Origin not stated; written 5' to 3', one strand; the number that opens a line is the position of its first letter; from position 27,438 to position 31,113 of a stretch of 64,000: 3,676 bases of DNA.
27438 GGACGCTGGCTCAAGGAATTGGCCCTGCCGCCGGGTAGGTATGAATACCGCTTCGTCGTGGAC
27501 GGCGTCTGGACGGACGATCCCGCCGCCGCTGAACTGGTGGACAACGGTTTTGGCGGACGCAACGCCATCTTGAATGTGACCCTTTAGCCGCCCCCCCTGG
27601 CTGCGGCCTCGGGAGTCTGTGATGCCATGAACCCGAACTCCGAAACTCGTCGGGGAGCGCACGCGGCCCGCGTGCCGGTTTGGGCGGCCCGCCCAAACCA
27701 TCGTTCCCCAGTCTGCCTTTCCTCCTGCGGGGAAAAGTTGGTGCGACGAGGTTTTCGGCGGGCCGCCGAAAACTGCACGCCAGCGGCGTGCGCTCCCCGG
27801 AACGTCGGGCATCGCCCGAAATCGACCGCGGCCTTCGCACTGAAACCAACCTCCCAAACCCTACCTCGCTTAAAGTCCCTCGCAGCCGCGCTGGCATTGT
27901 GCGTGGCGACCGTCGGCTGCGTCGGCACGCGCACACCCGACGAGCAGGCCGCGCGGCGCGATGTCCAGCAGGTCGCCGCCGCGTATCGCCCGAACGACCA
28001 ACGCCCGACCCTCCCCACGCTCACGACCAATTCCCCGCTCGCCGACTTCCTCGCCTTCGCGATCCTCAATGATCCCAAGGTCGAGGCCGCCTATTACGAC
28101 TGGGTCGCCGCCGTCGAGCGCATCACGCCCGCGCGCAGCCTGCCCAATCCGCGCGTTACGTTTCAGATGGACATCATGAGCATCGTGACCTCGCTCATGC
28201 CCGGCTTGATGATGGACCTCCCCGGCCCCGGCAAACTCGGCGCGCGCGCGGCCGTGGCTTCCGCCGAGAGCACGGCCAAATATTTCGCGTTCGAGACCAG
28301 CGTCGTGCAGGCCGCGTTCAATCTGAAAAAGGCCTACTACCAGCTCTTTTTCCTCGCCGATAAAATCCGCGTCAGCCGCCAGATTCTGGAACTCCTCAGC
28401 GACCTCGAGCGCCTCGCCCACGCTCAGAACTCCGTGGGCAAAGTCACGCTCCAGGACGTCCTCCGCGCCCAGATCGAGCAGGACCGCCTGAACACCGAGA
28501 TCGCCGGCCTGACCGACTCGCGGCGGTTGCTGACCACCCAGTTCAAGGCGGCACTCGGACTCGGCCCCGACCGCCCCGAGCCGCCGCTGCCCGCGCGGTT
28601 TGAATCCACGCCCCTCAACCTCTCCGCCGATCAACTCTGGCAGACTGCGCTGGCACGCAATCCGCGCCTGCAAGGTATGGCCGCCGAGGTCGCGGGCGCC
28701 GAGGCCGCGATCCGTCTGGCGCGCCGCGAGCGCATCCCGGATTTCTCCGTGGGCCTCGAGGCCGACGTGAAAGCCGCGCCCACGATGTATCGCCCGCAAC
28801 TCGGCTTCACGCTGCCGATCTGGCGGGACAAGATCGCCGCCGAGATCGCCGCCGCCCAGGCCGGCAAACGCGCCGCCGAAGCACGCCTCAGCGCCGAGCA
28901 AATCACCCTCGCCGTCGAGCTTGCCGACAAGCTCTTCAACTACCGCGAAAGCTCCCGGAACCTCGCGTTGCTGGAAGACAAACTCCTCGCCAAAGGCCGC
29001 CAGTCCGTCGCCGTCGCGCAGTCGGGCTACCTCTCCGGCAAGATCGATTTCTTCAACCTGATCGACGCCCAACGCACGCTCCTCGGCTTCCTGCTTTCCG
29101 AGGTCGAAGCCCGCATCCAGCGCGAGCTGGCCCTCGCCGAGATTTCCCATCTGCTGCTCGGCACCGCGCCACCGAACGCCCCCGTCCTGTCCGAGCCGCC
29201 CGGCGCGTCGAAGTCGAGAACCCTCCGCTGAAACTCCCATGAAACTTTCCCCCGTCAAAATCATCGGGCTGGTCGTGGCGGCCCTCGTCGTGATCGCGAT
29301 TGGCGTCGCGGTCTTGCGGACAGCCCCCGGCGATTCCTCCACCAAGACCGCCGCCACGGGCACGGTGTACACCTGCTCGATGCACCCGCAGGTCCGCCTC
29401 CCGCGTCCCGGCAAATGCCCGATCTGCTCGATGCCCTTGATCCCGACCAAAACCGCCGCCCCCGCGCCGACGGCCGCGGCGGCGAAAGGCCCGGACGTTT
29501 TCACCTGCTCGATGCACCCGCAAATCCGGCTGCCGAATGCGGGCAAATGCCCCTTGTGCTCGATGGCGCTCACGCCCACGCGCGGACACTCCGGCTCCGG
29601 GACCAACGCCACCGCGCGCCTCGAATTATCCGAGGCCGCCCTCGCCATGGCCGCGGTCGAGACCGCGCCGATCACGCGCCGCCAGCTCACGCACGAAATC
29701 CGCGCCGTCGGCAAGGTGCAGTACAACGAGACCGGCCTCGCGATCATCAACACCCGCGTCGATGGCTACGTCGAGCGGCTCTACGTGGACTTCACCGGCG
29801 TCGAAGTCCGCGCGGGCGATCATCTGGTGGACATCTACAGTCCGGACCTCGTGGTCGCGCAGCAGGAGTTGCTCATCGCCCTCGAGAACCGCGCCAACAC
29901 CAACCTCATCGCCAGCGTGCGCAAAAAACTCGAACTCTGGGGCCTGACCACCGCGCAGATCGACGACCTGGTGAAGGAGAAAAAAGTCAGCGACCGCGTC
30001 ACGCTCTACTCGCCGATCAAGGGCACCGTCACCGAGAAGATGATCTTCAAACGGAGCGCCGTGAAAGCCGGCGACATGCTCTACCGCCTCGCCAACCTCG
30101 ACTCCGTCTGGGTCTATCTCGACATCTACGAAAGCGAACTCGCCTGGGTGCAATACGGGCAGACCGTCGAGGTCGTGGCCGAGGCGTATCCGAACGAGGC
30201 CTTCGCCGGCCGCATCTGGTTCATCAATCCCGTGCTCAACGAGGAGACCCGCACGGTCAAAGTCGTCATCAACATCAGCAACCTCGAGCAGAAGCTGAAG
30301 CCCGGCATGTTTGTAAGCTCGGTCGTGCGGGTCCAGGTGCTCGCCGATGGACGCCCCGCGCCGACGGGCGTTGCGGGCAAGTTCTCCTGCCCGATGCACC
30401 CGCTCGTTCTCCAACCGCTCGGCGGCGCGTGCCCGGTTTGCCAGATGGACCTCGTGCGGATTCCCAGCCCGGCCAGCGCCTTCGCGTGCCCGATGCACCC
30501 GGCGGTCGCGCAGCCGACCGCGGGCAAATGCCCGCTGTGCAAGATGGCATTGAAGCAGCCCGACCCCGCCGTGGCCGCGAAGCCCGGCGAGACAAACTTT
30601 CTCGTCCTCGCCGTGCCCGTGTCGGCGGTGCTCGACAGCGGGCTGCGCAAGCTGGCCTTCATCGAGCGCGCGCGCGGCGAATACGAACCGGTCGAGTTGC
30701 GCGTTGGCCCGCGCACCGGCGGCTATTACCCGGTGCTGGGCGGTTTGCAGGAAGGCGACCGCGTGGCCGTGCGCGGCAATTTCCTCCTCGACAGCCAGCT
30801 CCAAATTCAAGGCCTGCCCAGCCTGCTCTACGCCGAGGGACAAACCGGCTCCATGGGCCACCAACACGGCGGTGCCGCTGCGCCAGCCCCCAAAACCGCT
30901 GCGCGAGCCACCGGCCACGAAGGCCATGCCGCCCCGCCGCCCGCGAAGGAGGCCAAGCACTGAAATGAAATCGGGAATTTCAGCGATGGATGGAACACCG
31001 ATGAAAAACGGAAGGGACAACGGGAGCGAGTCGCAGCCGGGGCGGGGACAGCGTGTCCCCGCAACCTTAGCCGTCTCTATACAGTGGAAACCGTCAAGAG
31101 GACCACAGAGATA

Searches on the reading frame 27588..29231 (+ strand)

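Call 15: search_protein_families(library=pfam, proteins=[window:27588-29231:+], max_evalue=0.001)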
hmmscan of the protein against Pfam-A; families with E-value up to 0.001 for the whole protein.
window:27588-29231:+ (547 aa): 1 family
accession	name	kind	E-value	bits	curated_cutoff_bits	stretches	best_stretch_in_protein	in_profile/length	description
PF02321.23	OEP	-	2.4e-38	132.3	22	2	348-523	2-186/187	Outer membrane efflux protein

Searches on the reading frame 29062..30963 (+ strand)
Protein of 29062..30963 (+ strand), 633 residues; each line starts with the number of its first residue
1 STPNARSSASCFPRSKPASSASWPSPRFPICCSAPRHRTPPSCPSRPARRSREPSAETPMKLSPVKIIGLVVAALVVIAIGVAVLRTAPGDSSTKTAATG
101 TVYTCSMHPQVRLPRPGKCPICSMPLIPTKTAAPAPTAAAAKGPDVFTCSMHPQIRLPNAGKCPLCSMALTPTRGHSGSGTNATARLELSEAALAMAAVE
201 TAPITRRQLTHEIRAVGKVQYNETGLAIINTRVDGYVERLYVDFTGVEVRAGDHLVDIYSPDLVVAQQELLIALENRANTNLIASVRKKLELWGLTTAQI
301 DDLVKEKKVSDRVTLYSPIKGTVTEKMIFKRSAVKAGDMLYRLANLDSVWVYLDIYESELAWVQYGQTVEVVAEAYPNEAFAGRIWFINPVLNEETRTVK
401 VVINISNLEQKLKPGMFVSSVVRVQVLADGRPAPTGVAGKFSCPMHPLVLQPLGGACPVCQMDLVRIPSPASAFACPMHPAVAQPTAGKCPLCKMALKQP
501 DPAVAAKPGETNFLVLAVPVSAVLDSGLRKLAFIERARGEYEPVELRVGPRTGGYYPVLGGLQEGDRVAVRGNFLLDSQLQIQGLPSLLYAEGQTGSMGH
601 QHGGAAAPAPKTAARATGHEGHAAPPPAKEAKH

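Call 6: search_protein_families(library=pfam, proteins=[window:29062-30963:+], max_evalue=0.001)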
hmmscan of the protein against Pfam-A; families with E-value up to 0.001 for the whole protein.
window:29062-30963:+ (633 aa): 3 families
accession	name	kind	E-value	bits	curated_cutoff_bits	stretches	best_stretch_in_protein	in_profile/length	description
PF16576.10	HlyD_D23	-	2.2e-71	240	30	1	209-418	2-214/214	Barrel-sandwich domain of CusB or HlyD membrane-fusion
PF19335.5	HMBD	-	6.8e-38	128.7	23.6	4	102-128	1-27/28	Heavy metal binding domain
PF13437.12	HlyD_3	-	1.7e-13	51.6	22.2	1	314-415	1-106/106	HlyD family secretion protein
